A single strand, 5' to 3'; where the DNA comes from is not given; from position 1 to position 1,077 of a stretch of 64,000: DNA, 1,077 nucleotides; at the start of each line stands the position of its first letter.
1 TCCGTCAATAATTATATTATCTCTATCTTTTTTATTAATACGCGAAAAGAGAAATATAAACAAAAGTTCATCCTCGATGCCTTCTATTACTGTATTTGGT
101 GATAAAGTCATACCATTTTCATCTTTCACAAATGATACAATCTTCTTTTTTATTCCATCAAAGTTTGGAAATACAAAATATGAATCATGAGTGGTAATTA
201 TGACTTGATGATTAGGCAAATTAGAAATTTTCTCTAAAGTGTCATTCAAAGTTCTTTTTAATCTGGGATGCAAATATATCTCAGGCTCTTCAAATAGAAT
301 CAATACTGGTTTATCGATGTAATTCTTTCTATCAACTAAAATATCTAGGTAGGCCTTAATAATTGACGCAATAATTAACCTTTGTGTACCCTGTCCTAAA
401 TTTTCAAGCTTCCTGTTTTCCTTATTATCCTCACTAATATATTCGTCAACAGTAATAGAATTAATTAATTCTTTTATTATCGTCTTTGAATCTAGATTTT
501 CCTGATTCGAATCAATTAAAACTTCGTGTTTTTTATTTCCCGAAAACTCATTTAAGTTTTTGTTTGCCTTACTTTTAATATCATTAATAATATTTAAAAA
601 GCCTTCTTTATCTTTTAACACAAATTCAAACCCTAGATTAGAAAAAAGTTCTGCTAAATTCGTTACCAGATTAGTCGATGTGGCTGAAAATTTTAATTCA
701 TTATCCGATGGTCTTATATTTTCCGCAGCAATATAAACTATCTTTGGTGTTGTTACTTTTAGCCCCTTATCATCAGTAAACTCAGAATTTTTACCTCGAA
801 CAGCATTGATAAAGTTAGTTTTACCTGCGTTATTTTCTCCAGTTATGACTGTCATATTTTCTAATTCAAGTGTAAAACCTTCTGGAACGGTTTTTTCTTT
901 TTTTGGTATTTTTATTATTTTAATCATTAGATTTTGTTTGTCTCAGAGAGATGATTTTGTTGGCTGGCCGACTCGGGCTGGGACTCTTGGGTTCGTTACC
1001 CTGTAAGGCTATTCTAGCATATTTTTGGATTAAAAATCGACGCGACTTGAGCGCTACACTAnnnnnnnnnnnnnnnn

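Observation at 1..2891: tRNA-Gln-adjacent minus-strand cluster: OLD-like AAA_15 ATPase, ClpP-like protease and two membrane proteins (candidate defence or abortive-infection island)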

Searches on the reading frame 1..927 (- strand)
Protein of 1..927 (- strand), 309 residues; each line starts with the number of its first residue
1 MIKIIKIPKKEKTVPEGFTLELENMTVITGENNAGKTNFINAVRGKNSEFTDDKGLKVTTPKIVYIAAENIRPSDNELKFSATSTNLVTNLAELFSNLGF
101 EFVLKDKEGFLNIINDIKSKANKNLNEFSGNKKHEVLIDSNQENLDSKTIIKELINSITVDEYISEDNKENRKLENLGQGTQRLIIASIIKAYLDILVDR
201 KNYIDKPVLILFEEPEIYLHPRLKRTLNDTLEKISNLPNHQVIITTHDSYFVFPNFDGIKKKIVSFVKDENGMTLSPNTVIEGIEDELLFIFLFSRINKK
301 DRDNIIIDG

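Call 10: search_protein_families(library=pfam, proteins=[window:1-927:-], max_evalue=1)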
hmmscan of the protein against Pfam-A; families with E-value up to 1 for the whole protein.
window:1-927:- (309 aa): 11 families
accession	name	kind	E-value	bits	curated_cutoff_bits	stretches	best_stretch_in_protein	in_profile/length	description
PF13175.12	AAA_15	-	7.4e-21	75.6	32.1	2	100-252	239-374/374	AAA ATPase domain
PF13304.12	AAA_21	-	1.2e-16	62.1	27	2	122-252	194-303/304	AAA domain, putative AbiEii toxin, Type IV TA system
PF11398.14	DUF2813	-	9.5e-05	22.4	21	1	169-247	246-320/372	Protein of unknown function (DUF2813)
PF02463.25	SMC_N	-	0.0025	17.7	40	1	23-250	24-200/220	RecF/RecN/SMC N terminal domain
PF01926.29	MMR_HSR1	-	0.012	16.2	21.9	1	27-69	3-42/113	50S ribosome-binding GTPase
PF13476.12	AAA_23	-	0.048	14.7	27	1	18-204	13-173/201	AAA domain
PF09818.15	ABC_ATPase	-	0.056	12.9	23.2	1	12-72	70-130/283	P-loop domain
PF13555.12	AAA_29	-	0.07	13.3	27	1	19-43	18-42/61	P-loop containing region of AAA domain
PF08766.16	DEK_C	-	0.1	13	24.8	0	259-288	6-35/54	DEK C terminal domain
PF00005.33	ABC_tran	-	0.12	13.4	25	1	18-137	6-101/137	ABC transporter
PF22642.1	MinC_N_1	-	0.13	13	27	1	98-148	8-58/78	Cell-division inhibitor MinC, N-terminal domain-like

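Call 11: search_protein_families(library=padloc, proteins=[window:1-927:-], max_evalue=1)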
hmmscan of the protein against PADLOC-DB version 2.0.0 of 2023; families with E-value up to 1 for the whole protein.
window:1-927:- (309 aa): 103 families (the best 25 are shown)
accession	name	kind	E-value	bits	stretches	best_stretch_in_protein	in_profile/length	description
PDLC02358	Old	-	4.8e-26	89.7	2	106-253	196-330/578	Old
PDLC02979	AriA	-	8.3e-24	83.1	2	87-252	228-373/373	-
PDLC02980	AriA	-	3.9e-17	61.2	1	25-251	1-302/304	-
PDLC00062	GajA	-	9.7e-17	58.6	2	173-252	269-344/639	AAA ATPase domain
PDLC00067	GajA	-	1.2e-16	58.3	2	151-272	249-363/604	AAA ATPase domain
PDLC00091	GajA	-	3.5e-16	57.2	2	103-248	201-338/627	AAA ATPase domain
PDLC00070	GajA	-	4.1e-14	50.1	2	113-249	209-334/596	AAA ATPase domain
PDLC04135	mad3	-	7.5e-14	50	2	101-250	206-325/374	mads_3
PDLC04177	HEC-01A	-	4.1e-13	47.1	2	124-272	223-359/393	-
PDLC00094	GajA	-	9e-13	45.5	2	175-248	269-338/569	AAA ATPase domain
PDLC03878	NsnB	-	1e-12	46.5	1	16-250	14-279/345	-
PDLC04178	HEC-01A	-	1.3e-12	45.5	2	197-249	279-328/399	-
PDLC00099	GajA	-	2.5e-12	44.6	2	112-248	223-340/626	AAA ATPase domain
PDLC00066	GajA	-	5.6e-12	43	2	111-286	196-352/567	AAA ATPase domain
PDLC04182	HEC-01A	-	1.8e-11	41.6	2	191-252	294-351/406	-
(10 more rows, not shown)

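Call 12: search_protein_families(library=ncbifam, proteins=[window:1-927:-], max_evalue=1)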
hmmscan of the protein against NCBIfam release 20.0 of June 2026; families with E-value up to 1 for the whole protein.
window:1-927:- (309 aa): 16 families
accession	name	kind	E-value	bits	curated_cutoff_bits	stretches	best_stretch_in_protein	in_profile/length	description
NF047739.1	antiphage_MADS3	equivalog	5.7e-06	25.7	420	1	179-255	319-381/427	methylation-associated defense system AAA family ATPase MAD3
NF041760.1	PtuA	equivalog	0.00024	20.2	500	1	115-274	275-439/524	retron Ec78 anti-phage system effector ATPase PtuA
NF000355.4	ribo_prot_ABC_F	equivalog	0.00046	19.2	380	1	15-70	331-385/499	ribosomal protection-like ABC-F family protein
TIGR03411.1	urea_trans_UrtD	equivalog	0.00054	19.7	304.1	1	18-48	23-53/242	urea ABC transporter ATP-binding protein UrtD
NF038234.1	retron_eff_Eco8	equivalog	0.00077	18.2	250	2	18-52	17-52/679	retron Eco8 family effector endonuclease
NF008449.1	PRK11300.1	equivalog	0.00086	18.6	362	1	201-253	166-218/255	high-affinity branched-chain amino acid ABC transporter ATP-binding protein LivG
TIGR00611.2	recf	equivalog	0.0013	17.9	172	1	19-43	16-41/339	DNA replication/repair protein RecF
TIGR00630.1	uvra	equivalog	0.0045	15.2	729.8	1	207-249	508-549/924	excinuclease ABC subunit UvrA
TIGR02673.1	FtsE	equivalog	0.0053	16.4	264.85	1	203-251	152-199/214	cell division ATP-binding protein FtsE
TIGR01166.1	cbiO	subfamily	0.0065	16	211.8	1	206-248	145-186/190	cobalt ABC transporter, ATP-binding protein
NF040873.1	AztA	equivalog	0.01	15.4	220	0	20-47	15-42/191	zinc ABC transporter ATP-binding protein AztA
TIGR02315.1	ABC_phnC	equivalog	0.015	14.7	266.1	1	204-248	161-205/243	phosphonate ABC transporter ATP-binding protein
TIGR01188.1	drrA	subfamily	0.03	13.6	312.45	1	203-248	139-183/302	daunorubicin resistance ABC transporter, ATP-binding protein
TIGR03410.1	urea_trans_UrtE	equivalog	0.037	13.5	285.8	0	19-48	22-51/230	urea ABC transporter ATP-binding subunit UrtE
NF010068.0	PRK13548.1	equivalog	0.11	11.5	261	0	17-48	23-56/261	heme ABC transporter ATP-binding protein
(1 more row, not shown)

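Call 13: search_protein_families(library=phrogs, proteins=[window:1-927:-], max_evalue=1)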
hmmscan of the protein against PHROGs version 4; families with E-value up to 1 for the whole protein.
window:1-927:- (309 aa): 9 families
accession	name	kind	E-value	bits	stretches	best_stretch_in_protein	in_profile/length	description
phrog_4747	-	unknown function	1.4e-25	91.4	2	108-275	241-399/610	-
phrog_9802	-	unknown function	6.1e-12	46.3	2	118-250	191-326/438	-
phrog_8323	-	unknown function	1.7e-08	34.5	2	104-275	235-385/623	-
phrog_3940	-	unknown function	4.8e-08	33.2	1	116-250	164-297/537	-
phrog_14430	-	unknown function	5.7e-08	33.4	1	138-252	269-382/444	-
phrog_7507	-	unknown function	6e-07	30.1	2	113-247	321-445/483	-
phrog_21420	-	unknown function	7.4e-06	25.7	1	205-253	524-571/654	-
phrog_293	-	moron, auxiliary metabolic gene and host takeover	0.0013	17.8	1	206-253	566-612/1058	ABC transporter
phrog_8066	-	unknown function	0.0043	17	1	148-252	342-429/522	-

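Call 17: find_homologous_proteins(query=window:1-927:-)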
Query window:1-927:- (309 aa): 119 proteins with E <= 0.001 among 1861 candidates.
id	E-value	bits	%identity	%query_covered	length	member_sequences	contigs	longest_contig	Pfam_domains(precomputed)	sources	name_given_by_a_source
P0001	2.5e-191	652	100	100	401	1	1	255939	PF13175.13,PF13304.13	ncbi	ncbi:MAG: AAA family ATPase [Minisyncoccia bacterium]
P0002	1.2e-116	407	66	100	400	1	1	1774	PF13175.13,PF13304.13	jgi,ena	-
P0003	1.5e-113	397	61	100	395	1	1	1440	PF13175.13,PF02463.26,PF13304.13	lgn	-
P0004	2.0e-96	341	58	98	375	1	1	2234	PF13175.13,PF13304.13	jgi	-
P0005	1.6e-95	338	58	98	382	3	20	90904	PF13175.13,PF13304.13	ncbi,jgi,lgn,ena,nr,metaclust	ncbi:MAG: ATP-dependent OLD family endonuclease [Candidatus Nomurabacteria bacterium GW2011_GWA2_42_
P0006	2.2e-95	337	58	95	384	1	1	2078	PF13175.13,PF13304.13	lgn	-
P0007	8.6e-94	332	58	98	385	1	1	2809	PF13175.13,PF02463.26,PF13304.13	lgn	-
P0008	9.3e-94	332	57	94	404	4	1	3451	PF13175.13,PF02463.26,PF13304.13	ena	-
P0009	1.8e-91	325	57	97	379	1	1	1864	PF13175.13,PF13304.13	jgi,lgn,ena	-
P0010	2.4e-91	324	58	98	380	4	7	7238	PF13175.13,PF13304.13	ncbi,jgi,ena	ncbi:MAG TPA: AAA family ATPase [Candidatus Paceibacterota bacterium]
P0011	2.5e-91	324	58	98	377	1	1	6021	PF13175.13,PF13304.13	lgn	-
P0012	6.0e-91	323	59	91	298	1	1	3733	PF13175.13,PF02463.26,PF13304.13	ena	-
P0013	2.0e-90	321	56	98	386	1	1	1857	PF13175.13,PF13304.13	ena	-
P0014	5.2e-90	320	57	97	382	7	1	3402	PF13175.13,PF13304.13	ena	-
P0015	1.2e-89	318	55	97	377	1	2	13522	PF13175.13,PF13304.13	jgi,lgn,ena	jgi:AAA15 family ATPase/GTPase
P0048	1.0e-77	279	51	93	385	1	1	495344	PF13175.13,PF13304.13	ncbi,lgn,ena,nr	ncbi:MAG: ATP-dependent old family endonuclease [Parcubacteria group bacterium Gr01-1014_13]|nr:MAG:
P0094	8.7e-23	99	34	86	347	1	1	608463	PF13175.13,PF13304.13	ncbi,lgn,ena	-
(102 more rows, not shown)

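Call 19: find_encoding_contigs(protein=P0001, flank=10000, max_places=5)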
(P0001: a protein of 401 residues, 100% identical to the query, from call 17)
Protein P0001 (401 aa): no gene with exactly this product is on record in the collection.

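Call 22: find_related_loci(query=A1, collection=genome_contigs, flank=10000)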
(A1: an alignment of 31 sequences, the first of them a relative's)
Query A1 (401 aa) in genome_contigs; peptide patterns used: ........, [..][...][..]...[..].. (x = any residue, [..] = any of these).
350 stretches matched a pattern; 308 encode a relative of the query (tblastn E <= 1e-3); the best 80 are kept; 80 distinct loci.
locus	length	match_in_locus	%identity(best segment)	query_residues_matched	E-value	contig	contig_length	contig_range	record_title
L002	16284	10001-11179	53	1-385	4e-115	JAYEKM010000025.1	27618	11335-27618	MAG: Patescibacteria group bacterium isolate MAG137 MAG137_25, whole genome shotgun sequence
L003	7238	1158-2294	54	1-384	6e-114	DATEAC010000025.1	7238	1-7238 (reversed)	MAG TPA_asm: Candidatus Paceibacterota bacterium isolate SMAG_U8208 k141_1043404, whole genome shotgun sequence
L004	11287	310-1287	51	1-323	1e-92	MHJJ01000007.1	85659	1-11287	MAG: Candidatus Harrisonbacteria bacterium RIFCSPLOWO2_01_FULL_44_18 rifcsplowo2_01_scaffold_3451, whole genome shotgun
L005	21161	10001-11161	52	1-384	5e-114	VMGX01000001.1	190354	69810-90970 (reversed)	MAG: Parcubacteria group bacterium Athens0714_16 Athens071416_scaffold_107, whole genome shotgun sequence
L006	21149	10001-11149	44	1-385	2e-87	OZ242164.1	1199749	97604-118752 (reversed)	MAG: Candidatus Woesearchaeota archaeon isolate 0b7186c0-5103-4a63-b80e-0a611f852809 genome assembly, chromosome: 1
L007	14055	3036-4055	50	15-341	9e-87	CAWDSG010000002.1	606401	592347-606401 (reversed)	MAG: uncultured bacterium isolate MFD03726.bin.1.60 genome assembly, contig: contig_80216, whole genome shotgun sequence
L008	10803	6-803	55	114-384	2e-83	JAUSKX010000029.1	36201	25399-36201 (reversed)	MAG: Candidatus Azambacteria bacterium isolate E14_metabat.bin.84 E14_k141_1330562, whole genome shotgun sequence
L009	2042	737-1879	41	1-383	2e-86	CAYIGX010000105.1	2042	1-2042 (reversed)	MAG TPA_asm: uncultured Candidatus Saccharibacteria bacterium isolate ERP119705_co21_195 genome assembly, contig: NODE_9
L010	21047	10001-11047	46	12-340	8e-82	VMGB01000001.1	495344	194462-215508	MAG: Parcubacteria group bacterium Gr01-1014_13 G01um101413_scaffold_2, whole genome shotgun sequence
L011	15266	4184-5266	46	12-358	3e-81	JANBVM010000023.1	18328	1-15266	MAG: Patescibacteria group bacterium isolate AMOR_Bin_1762 NODE_24_length_18328_cov_37.067339, whole genome shotgun sequ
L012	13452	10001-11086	44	1-341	5e-78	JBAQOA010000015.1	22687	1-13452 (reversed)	MAG: Minisyncoccia bacterium isolate MFD12002_ilm_asm_bin21 k127_38246, whole genome shotgun sequence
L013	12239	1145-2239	38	2-346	4e-63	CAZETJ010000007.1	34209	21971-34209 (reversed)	MAG TPA_asm: uncultured Candidatus Saccharibacteria bacterium isolate binchicken_co50_391 genome assembly, contig: NODE_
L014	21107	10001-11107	48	18-384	8e-93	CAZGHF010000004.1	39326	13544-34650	MAG TPA_asm: uncultured Candidatus Saccharibacteria bacterium isolate SRP179991_co3_11 genome assembly, contig: NODE_177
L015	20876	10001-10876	35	5-300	3e-42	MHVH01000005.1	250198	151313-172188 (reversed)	MAG: Candidatus Zambryskibacteria bacterium RIFCSPHIGHO2_01_FULL_46_25 rifcsphigho2_01_scaffold_462, whole genome shotgu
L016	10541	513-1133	44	140-339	3e-40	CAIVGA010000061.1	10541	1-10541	uncultured bacterium isolate AM-2014-D4_bin-189 genome assembly, contig: bin-189:61/67, whole genome shotgun sequence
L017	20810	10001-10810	37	17-297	5e-39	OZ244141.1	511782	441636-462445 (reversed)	MAG: Candidatus Paceibacterota bacterium isolate 904e1796-c903-44e7-be22-02f27e99a007 genome assembly, chromosome: 1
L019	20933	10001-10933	32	13-336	1e-31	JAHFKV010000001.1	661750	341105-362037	MAG: Candidatus Staskawiczbacteria bacterium isolate nzgw418 NODE_3_length_661751_cov_10.822417, whole genome shotgun se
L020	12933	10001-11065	30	1-341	2e-29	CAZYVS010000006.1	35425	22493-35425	MAG TPA_asm: uncultured Candidatus Saccharibacteria bacterium isolate binchicken_co134_142 genome assembly, contig: NODE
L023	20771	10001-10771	34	5-284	1e-26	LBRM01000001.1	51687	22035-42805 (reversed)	MAG: Candidatus Nomurabacteria bacterium GW2011_GWA1_36_15 US05_C0001, whole genome shotgun sequence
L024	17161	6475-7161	34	5-252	8e-27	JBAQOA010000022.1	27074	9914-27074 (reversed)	MAG: Minisyncoccia bacterium isolate MFD12002_ilm_asm_bin21 k127_62218, whole genome shotgun sequence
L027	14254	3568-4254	33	5-252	2e-23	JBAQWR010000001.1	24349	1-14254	MAG: Minisyncoccia bacterium isolate MFD03282_ilm_asm_bin15 k127_100269, whole genome shotgun sequence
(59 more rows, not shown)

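Call 26: search_protein_families(library=pfam, proteins=[L012:8465-9976:+, L012:11169-12644:+, L005:8644-9888:+, L019:8681-9910:+, L024:5156-6463:+, L015:7505-9982:+, L006:8089-9321:+, L006:9328-9957:+, L005:7948-8625:+, L020:6660-8201:-], max_evalue=0.001)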
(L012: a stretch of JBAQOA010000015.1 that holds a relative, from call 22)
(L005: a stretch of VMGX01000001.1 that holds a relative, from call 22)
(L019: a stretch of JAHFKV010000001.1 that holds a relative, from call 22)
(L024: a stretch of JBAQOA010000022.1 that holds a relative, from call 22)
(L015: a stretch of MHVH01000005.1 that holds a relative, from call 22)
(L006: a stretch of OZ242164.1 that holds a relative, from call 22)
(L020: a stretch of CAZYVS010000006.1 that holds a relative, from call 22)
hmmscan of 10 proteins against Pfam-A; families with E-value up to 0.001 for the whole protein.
L012:8465-9976:+ (504 aa): 1 family
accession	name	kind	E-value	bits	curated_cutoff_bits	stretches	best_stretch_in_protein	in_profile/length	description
PF09903.14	DUF2130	-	1.9e-63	214.5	26.7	1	255-498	2-253/255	Uncharacterized protein conserved in bacteria (DUF2130)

L012:11169-12644:+ (492 aa): 2 families
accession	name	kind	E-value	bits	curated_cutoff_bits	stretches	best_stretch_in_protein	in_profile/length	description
PF11074.14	DUF2779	-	1.9e-36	125.5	23.3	1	297-422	1-126/126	Domain of unknown function(DUF2779)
PF01930.23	Cas_Cas4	-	2.5e-05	24.8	22.7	1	99-184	56-139/160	Domain of unknown function DUF83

L005:8644-9888:+ (415 aa): 2 families
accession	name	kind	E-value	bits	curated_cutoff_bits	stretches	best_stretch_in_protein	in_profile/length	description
PF13391.12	HNH_2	-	2.1e-06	27.9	21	1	330-369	6-56/66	HNH endonuclease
PF01844.29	HNH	-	1.7e-05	25.3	21.4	1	334-372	12-45/47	HNH endonuclease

L019:8681-9910:+ (410 aa): 4 families
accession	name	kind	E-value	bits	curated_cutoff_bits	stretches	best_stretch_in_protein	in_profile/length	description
PF00145.23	DNA_methylase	-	9.4e-81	272.2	22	1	74-387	1-321/324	C-5 cytosine-specific DNA methylase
PF00376.29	MerR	-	2.8e-12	46.7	28.2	1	6-42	1-38/38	MerR family regulatory protein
PF13411.12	MerR_1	-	6.7e-11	42.6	21.6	1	6-51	2-47/69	MerR HTH family regulatory protein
PF12728.13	HTH_17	-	1.5e-05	25.6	27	1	4-48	1-44/51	Helix-turn-helix domain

L024:5156-6463:+ (436 aa): 0 families

L015:7505-9982:+ (826 aa): 0 families

L006:8089-9321:+ (411 aa): 4 families
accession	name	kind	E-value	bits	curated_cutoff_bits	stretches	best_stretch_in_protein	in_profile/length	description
PF13304.12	AAA_21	-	1.1e-38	134.5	27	1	44-354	3-304/304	AAA domain, putative AbiEii toxin, Type IV TA system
PF13175.12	AAA_15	-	5.4e-11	43.2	32.1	1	1-351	1-372/374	AAA ATPase domain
PF02463.25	SMC_N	-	0.00018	21.4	40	0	42-353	26-202/220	RecF/RecN/SMC N terminal domain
PF13476.12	AAA_23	-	0.00084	20.5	27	1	6-236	3-177/201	AAA domain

L006:9328-9957:+ (210 aa): 1 family
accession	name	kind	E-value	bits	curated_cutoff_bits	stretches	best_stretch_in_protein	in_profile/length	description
PF13707.11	RloB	-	2.2e-35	123.1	31.5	1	14-202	2-195/195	RloB-like protein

L005:7948-8625:+ (226 aa): 1 family
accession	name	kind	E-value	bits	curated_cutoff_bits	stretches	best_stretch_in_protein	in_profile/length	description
PF01555.25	N6_N4_Mtase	-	4.5e-26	92.6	26.7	1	28-214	1-221/221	DNA methylase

L020:6660-8201:- (513 aa): 3 families
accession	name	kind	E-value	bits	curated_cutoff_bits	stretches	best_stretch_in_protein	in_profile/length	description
PF00239.26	Resolvase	-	6.2e-20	72.2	23.3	1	5-149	2-144/145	Resolvase, N terminal domain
PF07508.19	Recombinase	-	4.4e-17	62.6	21.1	1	172-259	2-102/102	Recombinase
PF13408.12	Zn_ribbon_recom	-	2.5e-09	37.8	25.3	1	272-321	1-53/58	Recombinase zinc beta ribbon domain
